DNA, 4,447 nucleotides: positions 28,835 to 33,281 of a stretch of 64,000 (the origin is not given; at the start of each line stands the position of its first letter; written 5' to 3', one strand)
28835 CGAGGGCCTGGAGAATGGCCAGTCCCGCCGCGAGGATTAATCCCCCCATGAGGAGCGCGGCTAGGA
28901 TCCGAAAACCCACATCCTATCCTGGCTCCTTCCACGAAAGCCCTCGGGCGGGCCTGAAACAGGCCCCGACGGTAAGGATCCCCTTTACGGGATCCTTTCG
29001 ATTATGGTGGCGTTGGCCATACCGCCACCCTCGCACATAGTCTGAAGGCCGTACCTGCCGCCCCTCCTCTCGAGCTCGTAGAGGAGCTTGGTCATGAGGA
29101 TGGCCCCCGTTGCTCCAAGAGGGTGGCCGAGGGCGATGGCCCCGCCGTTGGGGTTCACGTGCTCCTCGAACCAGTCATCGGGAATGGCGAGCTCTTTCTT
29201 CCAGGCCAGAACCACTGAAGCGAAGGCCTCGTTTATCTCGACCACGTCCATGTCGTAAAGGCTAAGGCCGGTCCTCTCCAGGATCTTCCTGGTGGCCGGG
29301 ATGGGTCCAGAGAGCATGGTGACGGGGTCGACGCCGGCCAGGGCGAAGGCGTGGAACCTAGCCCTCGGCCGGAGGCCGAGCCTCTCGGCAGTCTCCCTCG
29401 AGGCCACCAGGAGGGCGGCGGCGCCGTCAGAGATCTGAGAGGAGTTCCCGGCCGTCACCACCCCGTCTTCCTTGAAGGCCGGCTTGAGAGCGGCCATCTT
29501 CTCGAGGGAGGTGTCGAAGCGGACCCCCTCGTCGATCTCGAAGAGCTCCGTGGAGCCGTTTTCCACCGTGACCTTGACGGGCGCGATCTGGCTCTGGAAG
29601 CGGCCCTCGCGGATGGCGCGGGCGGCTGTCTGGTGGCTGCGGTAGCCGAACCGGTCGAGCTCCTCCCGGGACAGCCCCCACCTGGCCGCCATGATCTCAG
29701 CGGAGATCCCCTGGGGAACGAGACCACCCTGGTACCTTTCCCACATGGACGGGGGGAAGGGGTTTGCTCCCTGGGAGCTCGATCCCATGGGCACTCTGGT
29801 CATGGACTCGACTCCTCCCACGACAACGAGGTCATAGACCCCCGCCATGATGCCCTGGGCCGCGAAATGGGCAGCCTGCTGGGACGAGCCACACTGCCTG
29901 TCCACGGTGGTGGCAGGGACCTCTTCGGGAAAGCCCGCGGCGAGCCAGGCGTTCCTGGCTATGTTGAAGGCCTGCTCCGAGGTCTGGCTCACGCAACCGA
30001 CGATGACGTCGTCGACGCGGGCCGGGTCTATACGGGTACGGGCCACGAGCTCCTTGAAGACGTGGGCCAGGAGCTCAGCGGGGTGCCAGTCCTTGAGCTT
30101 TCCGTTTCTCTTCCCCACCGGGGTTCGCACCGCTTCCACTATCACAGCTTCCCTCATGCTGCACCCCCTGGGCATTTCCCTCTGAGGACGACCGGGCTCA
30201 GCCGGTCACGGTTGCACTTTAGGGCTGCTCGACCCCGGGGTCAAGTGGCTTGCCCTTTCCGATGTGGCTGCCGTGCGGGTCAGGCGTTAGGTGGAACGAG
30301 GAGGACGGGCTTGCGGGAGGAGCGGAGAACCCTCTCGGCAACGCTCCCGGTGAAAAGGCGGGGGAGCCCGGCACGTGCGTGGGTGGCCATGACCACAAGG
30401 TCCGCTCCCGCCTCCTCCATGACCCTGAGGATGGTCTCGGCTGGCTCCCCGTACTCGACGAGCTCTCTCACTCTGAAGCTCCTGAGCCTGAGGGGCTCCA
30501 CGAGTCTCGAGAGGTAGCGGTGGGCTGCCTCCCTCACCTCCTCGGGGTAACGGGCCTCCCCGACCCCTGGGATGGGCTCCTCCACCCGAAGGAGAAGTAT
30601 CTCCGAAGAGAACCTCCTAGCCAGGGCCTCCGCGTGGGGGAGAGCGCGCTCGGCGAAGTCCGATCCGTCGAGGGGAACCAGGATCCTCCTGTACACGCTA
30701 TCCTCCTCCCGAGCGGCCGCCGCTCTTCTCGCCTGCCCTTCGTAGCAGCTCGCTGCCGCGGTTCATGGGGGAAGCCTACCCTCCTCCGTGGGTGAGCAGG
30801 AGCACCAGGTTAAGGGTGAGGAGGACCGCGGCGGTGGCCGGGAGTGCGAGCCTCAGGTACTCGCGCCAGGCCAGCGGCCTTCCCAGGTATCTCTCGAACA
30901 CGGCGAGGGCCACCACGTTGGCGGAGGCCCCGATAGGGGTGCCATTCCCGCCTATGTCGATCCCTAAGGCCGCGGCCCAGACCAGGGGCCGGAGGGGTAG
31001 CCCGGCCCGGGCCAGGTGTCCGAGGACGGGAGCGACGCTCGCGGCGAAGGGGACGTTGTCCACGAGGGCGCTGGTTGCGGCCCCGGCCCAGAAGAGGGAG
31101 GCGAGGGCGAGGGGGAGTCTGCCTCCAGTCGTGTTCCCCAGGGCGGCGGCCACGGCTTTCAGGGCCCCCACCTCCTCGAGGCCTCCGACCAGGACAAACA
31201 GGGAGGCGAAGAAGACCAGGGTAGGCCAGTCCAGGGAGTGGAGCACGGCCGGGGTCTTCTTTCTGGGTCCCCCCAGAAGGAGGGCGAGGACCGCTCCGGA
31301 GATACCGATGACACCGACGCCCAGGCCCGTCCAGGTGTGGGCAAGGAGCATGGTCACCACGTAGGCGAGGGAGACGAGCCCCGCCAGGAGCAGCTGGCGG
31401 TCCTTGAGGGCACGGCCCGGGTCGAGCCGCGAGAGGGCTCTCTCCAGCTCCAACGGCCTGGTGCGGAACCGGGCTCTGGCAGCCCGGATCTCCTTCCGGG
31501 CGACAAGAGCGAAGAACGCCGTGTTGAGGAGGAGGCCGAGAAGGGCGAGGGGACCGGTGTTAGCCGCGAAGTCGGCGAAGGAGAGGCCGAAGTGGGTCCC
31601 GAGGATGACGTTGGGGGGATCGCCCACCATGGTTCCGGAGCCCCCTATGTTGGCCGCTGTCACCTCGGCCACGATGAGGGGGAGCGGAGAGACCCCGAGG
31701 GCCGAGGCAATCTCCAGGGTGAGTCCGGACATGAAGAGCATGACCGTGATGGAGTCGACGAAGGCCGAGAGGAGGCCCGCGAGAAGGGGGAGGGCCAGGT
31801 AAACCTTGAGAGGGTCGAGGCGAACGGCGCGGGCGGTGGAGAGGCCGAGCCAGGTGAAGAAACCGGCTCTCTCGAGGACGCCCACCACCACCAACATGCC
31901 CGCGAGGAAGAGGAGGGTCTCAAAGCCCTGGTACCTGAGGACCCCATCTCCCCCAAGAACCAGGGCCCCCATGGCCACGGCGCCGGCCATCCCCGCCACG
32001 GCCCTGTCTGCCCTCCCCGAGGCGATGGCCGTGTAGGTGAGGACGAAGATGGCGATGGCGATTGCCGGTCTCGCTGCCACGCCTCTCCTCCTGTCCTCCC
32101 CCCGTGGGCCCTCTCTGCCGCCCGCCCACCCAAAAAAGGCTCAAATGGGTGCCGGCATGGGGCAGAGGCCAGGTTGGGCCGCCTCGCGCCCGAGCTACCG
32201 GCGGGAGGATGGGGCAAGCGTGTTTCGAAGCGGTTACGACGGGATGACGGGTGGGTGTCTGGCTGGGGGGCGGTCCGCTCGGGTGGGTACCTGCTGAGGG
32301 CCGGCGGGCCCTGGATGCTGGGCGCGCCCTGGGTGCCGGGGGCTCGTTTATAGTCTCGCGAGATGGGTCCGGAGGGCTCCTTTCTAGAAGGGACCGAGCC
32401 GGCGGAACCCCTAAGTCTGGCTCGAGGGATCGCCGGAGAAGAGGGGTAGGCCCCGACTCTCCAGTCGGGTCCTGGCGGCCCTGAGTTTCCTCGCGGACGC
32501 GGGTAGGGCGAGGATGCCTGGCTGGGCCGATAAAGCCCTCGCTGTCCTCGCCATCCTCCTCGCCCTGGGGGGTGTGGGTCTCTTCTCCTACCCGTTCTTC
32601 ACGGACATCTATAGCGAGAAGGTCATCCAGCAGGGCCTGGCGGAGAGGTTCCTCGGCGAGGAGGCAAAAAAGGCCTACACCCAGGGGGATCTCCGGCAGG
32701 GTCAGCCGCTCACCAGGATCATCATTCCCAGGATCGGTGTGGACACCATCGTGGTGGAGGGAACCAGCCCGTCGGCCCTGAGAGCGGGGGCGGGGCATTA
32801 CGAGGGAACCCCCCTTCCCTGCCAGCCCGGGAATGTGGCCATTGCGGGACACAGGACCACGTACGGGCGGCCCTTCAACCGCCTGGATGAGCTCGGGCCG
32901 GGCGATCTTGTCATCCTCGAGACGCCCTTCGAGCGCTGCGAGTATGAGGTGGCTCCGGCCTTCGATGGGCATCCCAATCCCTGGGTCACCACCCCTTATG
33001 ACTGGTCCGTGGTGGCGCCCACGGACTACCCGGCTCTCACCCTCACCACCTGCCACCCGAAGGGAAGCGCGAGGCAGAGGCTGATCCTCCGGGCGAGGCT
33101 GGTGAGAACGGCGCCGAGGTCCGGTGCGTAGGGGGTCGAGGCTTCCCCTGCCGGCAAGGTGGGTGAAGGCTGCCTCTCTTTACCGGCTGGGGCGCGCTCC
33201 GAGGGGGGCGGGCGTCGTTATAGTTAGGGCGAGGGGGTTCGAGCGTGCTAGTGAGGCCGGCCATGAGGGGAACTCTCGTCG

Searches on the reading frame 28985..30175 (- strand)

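Call 30: search_protein_families(library=pfam, proteins=[window:28985-30175:-], max_evalue=0.0001)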
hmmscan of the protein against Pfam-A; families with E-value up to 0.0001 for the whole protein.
window:28985-30175:- (396 aa): 3 families
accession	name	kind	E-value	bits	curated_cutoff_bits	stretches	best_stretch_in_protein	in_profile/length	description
PF00108.29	Thiolase_N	-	9.4e-77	258.3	26.4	1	11-260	2-259/260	Thiolase, N-terminal domain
PF02803.24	Thiolase_C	-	3.8e-43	146.5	27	1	269-394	2-123/123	Thiolase, C-terminal domain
PF00109.32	ketoacyl-synt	-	5.5e-05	23.3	20.8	0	87-126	166-205/252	Beta-ketoacyl synthase, N-terminal domain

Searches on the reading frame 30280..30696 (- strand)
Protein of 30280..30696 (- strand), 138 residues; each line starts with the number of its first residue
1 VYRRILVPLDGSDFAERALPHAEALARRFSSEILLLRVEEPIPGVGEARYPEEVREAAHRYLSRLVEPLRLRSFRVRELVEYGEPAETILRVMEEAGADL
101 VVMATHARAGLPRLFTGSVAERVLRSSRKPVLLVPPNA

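Call 31: search_protein_families(library=pfam, proteins=[window:30280-30696:-], max_evalue=0.0001)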
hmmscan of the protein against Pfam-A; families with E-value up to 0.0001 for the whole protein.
window:30280-30696:- (138 aa): 1 family
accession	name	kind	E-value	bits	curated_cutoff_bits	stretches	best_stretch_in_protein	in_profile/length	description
PF00582.32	Usp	-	3.8e-32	112.2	24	1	1-135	1-141/141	Universal stress protein family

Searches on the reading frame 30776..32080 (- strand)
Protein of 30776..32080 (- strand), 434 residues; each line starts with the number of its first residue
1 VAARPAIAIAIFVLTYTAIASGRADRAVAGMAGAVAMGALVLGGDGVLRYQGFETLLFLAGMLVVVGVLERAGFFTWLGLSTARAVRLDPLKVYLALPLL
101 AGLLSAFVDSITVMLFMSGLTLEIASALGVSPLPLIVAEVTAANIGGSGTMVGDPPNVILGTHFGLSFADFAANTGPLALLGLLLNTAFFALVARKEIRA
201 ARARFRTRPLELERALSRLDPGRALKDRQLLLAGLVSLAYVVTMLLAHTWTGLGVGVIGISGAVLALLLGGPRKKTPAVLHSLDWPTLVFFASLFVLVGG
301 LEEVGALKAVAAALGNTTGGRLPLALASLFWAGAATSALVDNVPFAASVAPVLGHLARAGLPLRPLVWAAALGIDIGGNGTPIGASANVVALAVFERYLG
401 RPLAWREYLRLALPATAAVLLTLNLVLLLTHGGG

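Call 30: search_protein_families(library=pfam, proteins=[window:30776-32080:-], max_evalue=0.0001)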
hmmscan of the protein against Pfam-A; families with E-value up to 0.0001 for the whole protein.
window:30776-32080:- (434 aa): 3 families
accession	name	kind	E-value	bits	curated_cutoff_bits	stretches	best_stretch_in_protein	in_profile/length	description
PF03600.22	CitMHS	-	4e-63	214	31.9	1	16-373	1-336/336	Citrate transporter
PF02040.21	ArsB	-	2.8e-12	47.1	22.2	1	40-422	37-414/423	Arsenical pump membrane protein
PF00939.25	Na_sulph_symp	-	2.1e-05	24.2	27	0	28-185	296-457/472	Sodium:sulfate symporter transmembrane region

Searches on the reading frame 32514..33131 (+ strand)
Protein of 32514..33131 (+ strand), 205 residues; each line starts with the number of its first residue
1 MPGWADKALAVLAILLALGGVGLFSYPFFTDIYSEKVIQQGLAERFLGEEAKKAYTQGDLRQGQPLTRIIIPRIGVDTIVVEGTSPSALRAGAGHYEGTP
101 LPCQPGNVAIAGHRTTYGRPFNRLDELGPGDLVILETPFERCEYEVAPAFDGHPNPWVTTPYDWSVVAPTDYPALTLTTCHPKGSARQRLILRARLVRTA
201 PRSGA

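Call 30: search_protein_families(library=pfam, proteins=[window:32514-33131:+], max_evalue=0.0001)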
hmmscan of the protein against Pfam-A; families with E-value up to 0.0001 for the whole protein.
window:32514-33131:+ (205 aa): 1 family
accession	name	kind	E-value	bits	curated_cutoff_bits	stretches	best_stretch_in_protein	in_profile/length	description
PF04203.18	Sortase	-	5.2e-30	104.2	26.6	1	69-197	1-125/125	Sortase domain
